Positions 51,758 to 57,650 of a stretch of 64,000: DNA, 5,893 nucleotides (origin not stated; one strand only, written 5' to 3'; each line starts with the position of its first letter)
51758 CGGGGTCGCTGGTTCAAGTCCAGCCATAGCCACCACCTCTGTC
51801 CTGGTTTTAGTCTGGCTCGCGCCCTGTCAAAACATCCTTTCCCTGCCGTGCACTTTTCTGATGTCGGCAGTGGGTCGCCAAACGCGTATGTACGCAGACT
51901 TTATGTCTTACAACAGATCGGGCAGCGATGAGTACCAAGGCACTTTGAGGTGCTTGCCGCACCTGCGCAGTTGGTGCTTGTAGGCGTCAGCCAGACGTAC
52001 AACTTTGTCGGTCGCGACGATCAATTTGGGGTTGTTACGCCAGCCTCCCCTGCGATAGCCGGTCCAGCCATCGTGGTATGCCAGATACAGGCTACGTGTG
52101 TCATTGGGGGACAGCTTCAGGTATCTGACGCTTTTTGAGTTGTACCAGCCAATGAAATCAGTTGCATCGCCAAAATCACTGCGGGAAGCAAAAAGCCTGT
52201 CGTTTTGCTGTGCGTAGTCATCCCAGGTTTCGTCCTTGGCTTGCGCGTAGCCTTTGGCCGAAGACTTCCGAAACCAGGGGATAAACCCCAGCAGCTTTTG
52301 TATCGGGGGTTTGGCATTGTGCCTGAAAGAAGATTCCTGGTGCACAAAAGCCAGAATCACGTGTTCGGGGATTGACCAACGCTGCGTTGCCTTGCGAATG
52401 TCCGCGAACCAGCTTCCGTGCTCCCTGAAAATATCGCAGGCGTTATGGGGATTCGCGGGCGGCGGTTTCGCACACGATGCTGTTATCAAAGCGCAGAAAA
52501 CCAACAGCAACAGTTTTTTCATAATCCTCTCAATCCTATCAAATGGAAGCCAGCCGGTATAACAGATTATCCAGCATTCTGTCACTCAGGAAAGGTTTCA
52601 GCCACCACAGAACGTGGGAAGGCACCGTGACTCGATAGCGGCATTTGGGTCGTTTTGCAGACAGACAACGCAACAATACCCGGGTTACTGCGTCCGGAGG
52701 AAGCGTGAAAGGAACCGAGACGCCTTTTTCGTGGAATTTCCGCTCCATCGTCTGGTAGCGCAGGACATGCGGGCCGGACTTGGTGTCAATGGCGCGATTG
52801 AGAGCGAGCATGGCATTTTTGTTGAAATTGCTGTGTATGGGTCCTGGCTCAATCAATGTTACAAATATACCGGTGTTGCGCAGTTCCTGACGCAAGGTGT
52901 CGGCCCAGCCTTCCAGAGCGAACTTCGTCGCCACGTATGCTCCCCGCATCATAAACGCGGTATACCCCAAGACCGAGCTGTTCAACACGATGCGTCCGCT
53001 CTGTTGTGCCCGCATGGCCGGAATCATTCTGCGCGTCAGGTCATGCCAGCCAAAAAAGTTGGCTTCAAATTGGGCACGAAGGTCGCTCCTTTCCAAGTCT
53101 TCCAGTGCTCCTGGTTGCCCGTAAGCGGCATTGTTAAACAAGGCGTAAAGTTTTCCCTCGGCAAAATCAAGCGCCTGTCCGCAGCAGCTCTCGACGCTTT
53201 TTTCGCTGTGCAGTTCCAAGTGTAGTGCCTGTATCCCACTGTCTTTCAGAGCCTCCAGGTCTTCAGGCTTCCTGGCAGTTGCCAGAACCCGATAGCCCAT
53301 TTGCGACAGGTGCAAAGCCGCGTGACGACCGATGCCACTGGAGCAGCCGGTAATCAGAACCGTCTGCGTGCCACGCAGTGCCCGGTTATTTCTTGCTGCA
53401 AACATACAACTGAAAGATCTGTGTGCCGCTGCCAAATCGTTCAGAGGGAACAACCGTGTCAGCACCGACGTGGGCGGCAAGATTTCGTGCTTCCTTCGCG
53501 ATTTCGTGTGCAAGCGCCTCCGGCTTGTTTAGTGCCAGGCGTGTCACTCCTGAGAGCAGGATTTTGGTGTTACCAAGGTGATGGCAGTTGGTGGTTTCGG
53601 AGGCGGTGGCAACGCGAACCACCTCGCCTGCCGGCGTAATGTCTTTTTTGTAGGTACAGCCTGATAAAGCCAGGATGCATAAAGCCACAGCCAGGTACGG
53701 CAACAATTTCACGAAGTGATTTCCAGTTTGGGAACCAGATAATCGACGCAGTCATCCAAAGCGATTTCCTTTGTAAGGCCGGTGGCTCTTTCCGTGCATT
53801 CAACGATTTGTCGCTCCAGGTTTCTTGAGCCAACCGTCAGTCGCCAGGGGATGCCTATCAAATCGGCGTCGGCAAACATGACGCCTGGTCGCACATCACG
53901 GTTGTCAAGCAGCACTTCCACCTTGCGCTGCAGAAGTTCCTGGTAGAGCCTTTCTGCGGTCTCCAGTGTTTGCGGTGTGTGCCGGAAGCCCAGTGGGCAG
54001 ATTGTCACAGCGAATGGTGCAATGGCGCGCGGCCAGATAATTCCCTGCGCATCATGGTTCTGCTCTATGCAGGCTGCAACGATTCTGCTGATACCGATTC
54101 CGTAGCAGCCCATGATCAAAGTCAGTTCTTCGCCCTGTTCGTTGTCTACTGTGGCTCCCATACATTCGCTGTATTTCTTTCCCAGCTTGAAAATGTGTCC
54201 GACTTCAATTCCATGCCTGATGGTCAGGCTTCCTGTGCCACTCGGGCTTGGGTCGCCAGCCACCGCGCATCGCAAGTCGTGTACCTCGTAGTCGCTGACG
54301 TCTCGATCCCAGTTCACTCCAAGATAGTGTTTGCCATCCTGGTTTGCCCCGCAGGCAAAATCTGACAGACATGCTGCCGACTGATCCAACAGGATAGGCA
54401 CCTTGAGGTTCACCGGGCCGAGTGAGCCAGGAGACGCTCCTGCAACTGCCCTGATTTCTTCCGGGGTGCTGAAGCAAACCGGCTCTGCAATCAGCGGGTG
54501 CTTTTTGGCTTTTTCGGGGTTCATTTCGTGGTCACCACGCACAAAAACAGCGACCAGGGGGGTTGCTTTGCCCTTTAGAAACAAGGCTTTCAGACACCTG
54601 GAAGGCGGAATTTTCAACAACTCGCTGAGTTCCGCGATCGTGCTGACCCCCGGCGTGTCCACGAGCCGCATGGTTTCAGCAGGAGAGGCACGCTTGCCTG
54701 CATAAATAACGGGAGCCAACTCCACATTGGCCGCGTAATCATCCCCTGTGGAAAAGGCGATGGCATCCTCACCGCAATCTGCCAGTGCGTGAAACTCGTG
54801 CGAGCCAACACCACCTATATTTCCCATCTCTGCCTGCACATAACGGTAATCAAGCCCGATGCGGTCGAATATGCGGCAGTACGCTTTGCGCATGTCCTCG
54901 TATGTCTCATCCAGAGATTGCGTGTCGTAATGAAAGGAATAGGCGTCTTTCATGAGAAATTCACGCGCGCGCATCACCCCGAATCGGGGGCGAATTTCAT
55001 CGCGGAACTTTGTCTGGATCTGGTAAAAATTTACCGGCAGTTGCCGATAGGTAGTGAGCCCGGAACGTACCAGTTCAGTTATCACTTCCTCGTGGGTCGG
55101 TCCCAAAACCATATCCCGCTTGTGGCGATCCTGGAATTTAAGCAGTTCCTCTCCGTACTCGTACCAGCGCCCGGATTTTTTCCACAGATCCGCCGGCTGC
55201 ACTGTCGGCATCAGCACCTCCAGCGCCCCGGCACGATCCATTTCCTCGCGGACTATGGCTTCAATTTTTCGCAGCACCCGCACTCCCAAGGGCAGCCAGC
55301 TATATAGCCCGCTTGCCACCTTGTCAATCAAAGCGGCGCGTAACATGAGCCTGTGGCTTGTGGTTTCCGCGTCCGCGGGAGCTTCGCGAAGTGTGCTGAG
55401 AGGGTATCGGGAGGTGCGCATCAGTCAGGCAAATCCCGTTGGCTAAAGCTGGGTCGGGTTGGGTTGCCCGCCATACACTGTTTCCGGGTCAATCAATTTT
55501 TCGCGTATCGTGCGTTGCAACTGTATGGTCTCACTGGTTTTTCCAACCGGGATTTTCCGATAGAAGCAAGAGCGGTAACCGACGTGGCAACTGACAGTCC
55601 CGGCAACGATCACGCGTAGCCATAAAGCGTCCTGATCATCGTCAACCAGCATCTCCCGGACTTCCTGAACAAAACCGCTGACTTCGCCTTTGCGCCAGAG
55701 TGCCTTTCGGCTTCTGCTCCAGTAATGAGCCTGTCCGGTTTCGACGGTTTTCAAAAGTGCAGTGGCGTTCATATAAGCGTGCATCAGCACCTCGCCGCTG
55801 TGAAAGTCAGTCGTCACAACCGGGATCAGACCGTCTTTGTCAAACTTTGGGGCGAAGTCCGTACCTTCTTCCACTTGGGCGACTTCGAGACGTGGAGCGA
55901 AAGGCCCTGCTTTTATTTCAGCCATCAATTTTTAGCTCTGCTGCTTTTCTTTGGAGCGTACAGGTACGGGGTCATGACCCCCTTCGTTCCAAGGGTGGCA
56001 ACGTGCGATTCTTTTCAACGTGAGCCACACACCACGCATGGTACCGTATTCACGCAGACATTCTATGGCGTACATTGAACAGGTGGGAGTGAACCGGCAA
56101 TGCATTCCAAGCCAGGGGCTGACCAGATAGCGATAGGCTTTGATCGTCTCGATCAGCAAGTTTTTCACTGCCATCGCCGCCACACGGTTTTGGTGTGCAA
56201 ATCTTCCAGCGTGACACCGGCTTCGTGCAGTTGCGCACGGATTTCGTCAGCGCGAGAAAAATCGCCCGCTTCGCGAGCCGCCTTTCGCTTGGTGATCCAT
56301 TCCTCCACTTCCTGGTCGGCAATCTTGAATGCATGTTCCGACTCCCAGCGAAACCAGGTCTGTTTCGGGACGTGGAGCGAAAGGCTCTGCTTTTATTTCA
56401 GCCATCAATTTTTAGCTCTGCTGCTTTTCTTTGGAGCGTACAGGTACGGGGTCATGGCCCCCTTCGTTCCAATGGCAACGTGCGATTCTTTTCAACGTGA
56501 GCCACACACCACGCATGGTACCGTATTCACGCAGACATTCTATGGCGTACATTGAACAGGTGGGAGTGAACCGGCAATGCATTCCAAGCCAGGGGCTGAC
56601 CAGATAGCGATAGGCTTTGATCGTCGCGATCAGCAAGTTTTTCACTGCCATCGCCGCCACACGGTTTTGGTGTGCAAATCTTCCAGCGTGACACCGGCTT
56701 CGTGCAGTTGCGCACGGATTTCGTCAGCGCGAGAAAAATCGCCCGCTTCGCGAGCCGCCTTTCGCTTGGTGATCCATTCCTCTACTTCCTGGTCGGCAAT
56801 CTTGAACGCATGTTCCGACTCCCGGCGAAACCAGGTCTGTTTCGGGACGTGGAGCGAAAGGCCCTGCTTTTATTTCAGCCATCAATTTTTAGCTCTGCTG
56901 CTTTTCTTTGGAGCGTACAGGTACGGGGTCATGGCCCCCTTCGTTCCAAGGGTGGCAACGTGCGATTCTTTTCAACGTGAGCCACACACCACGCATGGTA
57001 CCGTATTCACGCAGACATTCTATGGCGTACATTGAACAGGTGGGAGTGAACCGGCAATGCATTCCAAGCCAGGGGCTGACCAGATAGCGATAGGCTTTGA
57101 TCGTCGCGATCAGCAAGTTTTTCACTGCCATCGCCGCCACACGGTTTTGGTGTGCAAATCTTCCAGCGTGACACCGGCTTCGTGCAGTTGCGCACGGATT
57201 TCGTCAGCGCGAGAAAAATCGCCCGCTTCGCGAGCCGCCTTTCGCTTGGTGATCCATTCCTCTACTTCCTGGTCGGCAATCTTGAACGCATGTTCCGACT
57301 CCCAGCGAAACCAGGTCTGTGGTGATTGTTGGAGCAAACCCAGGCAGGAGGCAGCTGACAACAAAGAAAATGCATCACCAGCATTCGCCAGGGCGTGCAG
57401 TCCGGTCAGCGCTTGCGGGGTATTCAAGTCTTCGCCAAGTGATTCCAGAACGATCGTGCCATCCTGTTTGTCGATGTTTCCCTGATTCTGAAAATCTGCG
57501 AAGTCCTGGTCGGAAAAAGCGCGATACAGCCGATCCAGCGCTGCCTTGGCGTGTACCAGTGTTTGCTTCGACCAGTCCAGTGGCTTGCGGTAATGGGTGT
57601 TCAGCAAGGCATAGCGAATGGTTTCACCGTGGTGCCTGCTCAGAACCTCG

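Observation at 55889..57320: Tandem triplication producing three intact yidD genes between cysS and hisI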

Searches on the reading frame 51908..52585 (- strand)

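Call 50: search_protein_families(library=pfam, proteins=[window:51908-52585:-], max_evalue=0.001)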
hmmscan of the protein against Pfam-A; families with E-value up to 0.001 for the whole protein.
window:51908-52585:- (225 aa): 1 family
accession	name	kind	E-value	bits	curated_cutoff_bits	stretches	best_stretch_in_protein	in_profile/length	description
PF19489.4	SLT_4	-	7.5e-70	234.7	27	1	27-209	2-184/184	Transglycosylase SLT domain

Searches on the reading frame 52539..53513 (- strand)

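Call 50: search_protein_families(library=pfam, proteins=[window:52539-53513:-], max_evalue=0.001)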
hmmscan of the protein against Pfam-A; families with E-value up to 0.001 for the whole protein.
window:52539-53513:- (324 aa): 5 families
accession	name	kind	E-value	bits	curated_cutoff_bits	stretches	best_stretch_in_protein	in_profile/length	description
PF00106.31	adh_short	-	4.6e-37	127.9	26.6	1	50-234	1-190/195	short chain dehydrogenase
PF13561.12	adh_short_C2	-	8.6e-24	84.9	27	1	58-232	3-182/236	Enoyl-(Acyl carrier protein) reductase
PF08659.16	KR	-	6.4e-10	39.7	22.6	1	51-210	2-166/180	KR domain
PF13460.12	NAD_binding_10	-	1.2e-05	25.7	27.2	1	56-229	1-149/184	NAD(P)H-binding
PF08643.16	DUF1776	-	0.00033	20.6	25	0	129-260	101-229/294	Fungal family of unknown function (DUF1776)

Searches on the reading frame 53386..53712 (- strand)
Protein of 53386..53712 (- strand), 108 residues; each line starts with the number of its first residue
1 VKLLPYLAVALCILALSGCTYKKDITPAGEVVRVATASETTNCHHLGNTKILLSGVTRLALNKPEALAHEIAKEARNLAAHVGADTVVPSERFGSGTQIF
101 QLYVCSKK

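Call 50: search_protein_families(library=pfam, proteins=[window:53386-53712:-], max_evalue=0.001)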
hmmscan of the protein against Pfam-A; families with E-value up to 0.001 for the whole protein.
window:53386-53712:- (108 aa): 1 family
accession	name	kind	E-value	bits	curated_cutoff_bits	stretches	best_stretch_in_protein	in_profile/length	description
PF13698.11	DUF4156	-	9.7e-09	35.9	28.9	1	24-105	2-90/90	Domain of unknown function (DUF4156)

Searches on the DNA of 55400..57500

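Call 49: search_rna_families(source=window, start=55400, end=57500, threshold=evalue, max_evalue=1)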
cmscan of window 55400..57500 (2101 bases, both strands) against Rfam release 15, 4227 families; matches with E-value up to 1: 0.
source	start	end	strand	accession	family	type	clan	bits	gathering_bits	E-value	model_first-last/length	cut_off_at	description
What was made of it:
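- Tried and rejected: An Rfam search of 55400-57500 at E <= 1 gave no RNA family (call 49).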

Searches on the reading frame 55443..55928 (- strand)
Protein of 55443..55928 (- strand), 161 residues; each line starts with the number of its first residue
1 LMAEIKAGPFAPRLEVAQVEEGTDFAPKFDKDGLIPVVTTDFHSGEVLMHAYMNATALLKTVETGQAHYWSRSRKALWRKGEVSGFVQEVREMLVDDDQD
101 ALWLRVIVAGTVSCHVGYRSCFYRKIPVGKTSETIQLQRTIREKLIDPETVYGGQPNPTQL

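Call 7: search_protein_families(library=pfam, proteins=[window:55443-55928:-], max_evalue=0.01)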
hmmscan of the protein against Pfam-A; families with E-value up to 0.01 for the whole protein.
window:55443-55928:- (161 aa): 1 family
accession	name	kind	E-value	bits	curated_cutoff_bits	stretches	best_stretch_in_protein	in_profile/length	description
PF01502.23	PRA-CH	-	6.9e-29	100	27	1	49-123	1-74/74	Phosphoribosyl-AMP cyclohydrolase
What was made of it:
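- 55443..55928 (-): hisI, full length (phosphoribosyl-AMP cyclohydrolase). The start is the ATG at 55925 or the TTG at 55928. PF01502 (call 7).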

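Call 54: search_protein_families(library=ncbifam, proteins=[window:55443-55925:-], max_evalue=0.00001)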
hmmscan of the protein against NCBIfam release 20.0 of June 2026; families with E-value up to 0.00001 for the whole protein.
window:55443-55925:- (160 aa): 2 families
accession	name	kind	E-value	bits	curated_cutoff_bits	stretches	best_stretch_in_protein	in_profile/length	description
NF000768.0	PRK00051.1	equivalog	4.5e-45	152.4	126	1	17-142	7-121/131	phosphoribosyl-AMP cyclohydrolase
NF002747.0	PRK02759.1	equivalog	6.3e-37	127.2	187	1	27-144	11-129/208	bifunctional phosphoribosyl-AMP cyclohydrolase/phosphoribosyl-ATP diphosphatase HisIE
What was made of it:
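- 55443..55928 (-): NF000768 152 bits against a cut-off of 126 (call 54).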

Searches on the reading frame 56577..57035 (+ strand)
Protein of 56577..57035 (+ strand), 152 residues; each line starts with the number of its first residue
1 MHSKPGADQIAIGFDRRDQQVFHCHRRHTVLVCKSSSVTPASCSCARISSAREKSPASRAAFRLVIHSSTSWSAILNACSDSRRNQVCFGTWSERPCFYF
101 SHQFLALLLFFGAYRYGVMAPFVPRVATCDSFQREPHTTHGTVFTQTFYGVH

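Call 50: search_protein_families(library=pfam, proteins=[window:56577-57035:+], max_evalue=0.001)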
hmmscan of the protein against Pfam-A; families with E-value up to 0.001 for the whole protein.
window:56577-57035:+ (152 aa): 0 families
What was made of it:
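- Tried and rejected: The long antisense ORFs on the plus strand (for example 56577-57035) match no Pfam family (call 50).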

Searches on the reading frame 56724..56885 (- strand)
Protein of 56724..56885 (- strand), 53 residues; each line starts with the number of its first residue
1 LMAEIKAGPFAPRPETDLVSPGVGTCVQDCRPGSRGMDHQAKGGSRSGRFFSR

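Call 7: search_protein_families(library=pfam, proteins=[window:56724-56885:-], max_evalue=0.01)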
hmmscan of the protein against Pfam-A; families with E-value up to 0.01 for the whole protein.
window:56724-56885:- (53 aa): 0 families
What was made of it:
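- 56724..56885 (-): Junction ORF 1, 53 aa from the TTG. It consists of the hisI head (14 codons from the ATG) followed by the cysS tail read out of frame. It ends at a TGA 63 nt before the GTG of yidD-B. No Pfam family matches (call 7).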

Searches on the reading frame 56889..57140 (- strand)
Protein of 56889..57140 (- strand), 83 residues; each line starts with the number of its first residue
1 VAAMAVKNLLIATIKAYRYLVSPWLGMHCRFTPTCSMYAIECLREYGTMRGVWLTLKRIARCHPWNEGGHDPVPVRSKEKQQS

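Call 7: search_protein_families(library=pfam, proteins=[window:56889-57140:-], max_evalue=0.01)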
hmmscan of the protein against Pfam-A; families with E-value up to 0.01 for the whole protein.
window:56889-57140:- (83 aa): 1 family
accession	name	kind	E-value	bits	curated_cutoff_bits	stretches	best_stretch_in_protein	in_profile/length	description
PF01809.23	YidD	-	5.8e-30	103.3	27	1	7-73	1-67/67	Putative membrane protein insertion efficiency factor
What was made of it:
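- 56889..57140 (-): yidD-C, 83 aa. This is the only copy whose start overlaps the stop of a full-length, translated cysS. It is identical to the inferred ancestral sequence of the array. PF01809 103.3 bits (call 7).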

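Call 11: find_encoding_contigs(protein=window:56889-57140:-, flank=6000, max_places=10)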
Protein window:56889-57140:- (83 aa): no gene with exactly this product is on record in the collection.

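Call 13: find_encoding_contigs(protein=window:56889-57131:-, flank=6000, max_places=10)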
Protein window:56889-57131:- (80 aa): no gene with exactly this product is on record in the collection.

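Call 54: search_protein_families(library=ncbifam, proteins=[window:56889-57140:-], max_evalue=0.00001)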
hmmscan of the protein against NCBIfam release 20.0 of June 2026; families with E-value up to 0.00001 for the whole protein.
window:56889-57140:- (83 aa): 1 family
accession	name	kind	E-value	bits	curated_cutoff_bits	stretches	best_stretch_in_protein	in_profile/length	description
TIGR00278.2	TIGR00278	equivalog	1.3e-24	85.8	40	1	7-69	1-63/64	membrane protein insertion efficiency factor YidD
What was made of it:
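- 56889..57140 (-): TIGR00278 85.8 bits (call 54).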

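Call 55: search_solved_structures(query=window:56889-57140:-, max_evalue=0.01)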
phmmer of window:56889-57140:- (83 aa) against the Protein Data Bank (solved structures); distinct sequences matched with E-value up to 0.01: 0.
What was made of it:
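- On YidD (PF01809 / TIGR00278): No solved structure exists among relatives (call 55).
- Tried and rejected: The PDB sequence search with YidD gave no relative (call 55).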
